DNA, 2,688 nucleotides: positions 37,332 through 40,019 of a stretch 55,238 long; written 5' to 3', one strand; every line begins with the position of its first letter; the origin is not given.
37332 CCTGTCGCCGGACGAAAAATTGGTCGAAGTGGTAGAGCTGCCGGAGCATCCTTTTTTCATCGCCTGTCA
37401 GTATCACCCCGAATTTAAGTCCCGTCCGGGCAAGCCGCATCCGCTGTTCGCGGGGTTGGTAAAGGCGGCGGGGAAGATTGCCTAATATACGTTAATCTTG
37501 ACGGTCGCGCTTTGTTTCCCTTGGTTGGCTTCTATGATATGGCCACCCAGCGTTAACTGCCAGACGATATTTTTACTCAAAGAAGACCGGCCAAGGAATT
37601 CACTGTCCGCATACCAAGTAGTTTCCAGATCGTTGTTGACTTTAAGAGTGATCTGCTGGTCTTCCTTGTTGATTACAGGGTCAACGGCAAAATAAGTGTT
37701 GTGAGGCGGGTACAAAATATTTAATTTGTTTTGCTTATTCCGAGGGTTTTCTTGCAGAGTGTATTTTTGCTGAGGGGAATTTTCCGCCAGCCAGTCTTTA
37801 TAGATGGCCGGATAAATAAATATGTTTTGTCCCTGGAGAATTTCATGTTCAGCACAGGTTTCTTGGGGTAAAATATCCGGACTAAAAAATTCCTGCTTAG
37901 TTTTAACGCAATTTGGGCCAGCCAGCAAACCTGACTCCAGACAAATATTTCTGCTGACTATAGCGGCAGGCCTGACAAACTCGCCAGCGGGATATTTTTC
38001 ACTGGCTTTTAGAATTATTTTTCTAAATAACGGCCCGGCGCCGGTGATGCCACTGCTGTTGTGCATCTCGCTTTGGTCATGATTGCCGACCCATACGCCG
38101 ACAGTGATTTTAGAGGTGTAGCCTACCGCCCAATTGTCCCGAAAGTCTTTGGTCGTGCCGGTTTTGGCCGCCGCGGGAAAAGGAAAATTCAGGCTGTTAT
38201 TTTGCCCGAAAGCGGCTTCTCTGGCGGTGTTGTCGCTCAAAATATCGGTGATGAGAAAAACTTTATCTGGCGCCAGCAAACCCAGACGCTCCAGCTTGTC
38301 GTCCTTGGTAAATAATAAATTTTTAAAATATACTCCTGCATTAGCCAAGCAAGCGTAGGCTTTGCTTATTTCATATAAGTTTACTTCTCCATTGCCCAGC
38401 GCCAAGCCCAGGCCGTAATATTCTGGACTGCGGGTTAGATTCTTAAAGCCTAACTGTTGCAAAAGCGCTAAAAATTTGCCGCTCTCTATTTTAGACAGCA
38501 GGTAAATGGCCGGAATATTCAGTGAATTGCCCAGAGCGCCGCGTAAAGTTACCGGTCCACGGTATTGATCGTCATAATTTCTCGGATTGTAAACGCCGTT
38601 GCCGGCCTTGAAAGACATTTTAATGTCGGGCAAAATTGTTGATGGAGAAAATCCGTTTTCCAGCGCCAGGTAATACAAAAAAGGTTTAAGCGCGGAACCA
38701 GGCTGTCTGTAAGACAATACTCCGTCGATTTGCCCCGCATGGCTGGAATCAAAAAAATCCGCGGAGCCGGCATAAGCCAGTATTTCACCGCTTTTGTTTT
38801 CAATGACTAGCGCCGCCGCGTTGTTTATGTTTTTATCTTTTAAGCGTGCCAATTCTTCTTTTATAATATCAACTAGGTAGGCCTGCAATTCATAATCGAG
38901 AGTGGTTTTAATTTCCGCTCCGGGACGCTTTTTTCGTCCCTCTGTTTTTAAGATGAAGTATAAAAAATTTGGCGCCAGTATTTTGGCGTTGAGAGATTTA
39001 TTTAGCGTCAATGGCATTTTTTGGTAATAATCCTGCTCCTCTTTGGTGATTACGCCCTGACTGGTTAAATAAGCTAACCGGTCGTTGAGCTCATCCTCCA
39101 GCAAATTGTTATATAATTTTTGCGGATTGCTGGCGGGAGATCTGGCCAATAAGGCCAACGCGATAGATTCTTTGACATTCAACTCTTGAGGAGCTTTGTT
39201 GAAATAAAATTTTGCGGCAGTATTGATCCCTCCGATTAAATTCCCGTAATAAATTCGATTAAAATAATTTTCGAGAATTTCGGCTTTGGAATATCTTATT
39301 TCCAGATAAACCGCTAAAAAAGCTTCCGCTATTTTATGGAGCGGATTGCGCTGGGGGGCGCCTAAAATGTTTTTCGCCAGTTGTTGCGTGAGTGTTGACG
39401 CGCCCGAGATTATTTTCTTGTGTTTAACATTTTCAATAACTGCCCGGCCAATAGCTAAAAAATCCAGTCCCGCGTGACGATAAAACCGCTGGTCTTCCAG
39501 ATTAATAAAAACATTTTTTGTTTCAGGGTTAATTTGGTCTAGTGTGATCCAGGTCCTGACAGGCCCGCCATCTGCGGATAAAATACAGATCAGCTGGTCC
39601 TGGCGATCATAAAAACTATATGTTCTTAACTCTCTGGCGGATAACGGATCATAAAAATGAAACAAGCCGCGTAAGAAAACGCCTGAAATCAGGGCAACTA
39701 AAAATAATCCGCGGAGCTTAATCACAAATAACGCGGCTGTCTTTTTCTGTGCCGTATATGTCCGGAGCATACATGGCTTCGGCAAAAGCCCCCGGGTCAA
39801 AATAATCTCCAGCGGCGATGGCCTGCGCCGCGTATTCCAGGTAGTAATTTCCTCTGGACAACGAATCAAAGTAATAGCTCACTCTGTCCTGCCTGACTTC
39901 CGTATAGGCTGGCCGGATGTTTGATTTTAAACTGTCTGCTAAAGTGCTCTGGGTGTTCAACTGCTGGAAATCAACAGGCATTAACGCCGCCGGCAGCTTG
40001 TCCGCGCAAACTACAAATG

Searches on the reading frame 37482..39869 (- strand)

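Call 38: search_protein_families(library=pfam, max_evalue=0.01, proteins=[window:37482-39869:-])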
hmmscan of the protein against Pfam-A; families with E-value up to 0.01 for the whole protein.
window:37482-39869:- (795 aa): 3 families
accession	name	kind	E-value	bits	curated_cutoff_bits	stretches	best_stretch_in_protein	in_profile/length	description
PF00912.28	Transgly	-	2.3e-48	164.4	27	1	104-252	13-162/178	Transglycosylase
PF00905.27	Transpeptidase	-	4e-20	72.6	22.1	1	352-619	2-298/299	Penicillin binding protein transpeptidase domain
PF06832.18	BiPBP_C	-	2.6e-08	34.1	26.8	1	711-791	7-89/90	Penicillin-Binding Protein C-terminus Family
